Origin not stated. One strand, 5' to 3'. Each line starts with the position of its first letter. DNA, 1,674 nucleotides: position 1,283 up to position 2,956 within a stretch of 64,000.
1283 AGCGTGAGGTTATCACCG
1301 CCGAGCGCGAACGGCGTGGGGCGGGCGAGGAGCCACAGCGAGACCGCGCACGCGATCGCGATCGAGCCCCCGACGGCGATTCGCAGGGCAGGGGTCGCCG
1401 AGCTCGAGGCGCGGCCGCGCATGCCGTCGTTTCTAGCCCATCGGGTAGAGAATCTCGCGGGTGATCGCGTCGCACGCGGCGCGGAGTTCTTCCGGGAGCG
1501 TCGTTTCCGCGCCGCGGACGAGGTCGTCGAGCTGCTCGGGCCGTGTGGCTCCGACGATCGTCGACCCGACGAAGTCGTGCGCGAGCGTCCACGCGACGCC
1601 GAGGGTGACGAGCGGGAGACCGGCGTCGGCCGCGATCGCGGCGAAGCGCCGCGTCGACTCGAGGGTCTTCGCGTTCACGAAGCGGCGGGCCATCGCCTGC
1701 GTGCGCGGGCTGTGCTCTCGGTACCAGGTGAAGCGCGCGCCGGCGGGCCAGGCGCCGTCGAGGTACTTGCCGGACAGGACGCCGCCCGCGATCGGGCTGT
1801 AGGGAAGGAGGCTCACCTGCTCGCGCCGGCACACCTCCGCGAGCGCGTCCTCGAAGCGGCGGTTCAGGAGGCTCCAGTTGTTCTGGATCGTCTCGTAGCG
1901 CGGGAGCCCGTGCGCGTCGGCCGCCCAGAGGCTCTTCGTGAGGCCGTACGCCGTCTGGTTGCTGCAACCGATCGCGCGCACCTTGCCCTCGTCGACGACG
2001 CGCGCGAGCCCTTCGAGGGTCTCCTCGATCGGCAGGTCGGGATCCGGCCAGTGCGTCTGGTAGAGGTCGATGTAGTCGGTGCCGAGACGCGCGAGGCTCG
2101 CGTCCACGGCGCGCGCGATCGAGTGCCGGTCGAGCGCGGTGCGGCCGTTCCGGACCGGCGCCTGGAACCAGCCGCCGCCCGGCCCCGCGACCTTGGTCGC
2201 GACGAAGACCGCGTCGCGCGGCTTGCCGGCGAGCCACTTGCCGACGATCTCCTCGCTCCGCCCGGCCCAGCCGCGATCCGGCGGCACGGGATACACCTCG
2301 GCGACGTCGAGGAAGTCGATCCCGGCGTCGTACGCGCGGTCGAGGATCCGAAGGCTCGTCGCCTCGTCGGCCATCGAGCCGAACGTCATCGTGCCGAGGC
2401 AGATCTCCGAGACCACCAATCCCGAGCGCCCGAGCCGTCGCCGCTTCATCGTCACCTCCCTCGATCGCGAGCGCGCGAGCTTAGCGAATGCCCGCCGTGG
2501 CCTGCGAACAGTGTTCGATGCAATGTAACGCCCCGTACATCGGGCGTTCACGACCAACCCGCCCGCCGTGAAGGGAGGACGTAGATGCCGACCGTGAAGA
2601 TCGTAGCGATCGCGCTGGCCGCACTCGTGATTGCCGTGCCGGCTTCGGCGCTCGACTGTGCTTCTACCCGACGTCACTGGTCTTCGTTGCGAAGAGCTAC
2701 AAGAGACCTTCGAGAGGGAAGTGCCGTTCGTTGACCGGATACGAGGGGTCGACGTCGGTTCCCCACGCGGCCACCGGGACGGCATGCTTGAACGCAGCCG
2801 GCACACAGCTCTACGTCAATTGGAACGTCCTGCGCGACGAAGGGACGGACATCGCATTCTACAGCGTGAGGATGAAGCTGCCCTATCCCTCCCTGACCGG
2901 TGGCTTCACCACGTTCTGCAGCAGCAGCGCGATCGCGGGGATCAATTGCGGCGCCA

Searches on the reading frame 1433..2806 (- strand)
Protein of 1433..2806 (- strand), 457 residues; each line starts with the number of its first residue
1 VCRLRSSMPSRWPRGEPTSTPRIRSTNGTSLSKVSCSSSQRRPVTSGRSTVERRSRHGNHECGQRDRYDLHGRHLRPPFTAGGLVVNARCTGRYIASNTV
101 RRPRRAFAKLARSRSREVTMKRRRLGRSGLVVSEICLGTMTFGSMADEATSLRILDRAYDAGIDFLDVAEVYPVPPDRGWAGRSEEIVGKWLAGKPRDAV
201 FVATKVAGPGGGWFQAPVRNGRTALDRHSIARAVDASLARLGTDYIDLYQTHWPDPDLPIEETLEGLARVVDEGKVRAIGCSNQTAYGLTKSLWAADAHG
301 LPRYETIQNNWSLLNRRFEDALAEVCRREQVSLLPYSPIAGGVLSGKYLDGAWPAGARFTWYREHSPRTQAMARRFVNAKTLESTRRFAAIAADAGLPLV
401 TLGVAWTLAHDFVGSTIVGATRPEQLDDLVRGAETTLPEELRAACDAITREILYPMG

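Call 11: search_protein_families(library=pfam, proteins=[window:1433-2806:-], max_evalue=0.01)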
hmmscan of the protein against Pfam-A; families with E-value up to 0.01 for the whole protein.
window:1433-2806:- (457 aa): 1 family
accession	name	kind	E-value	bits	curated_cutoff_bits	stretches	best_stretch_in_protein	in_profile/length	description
PF00248.27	Aldo_ket_red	-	2.9e-66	223.9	24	1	134-448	1-289/291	Aldo/keto reductase family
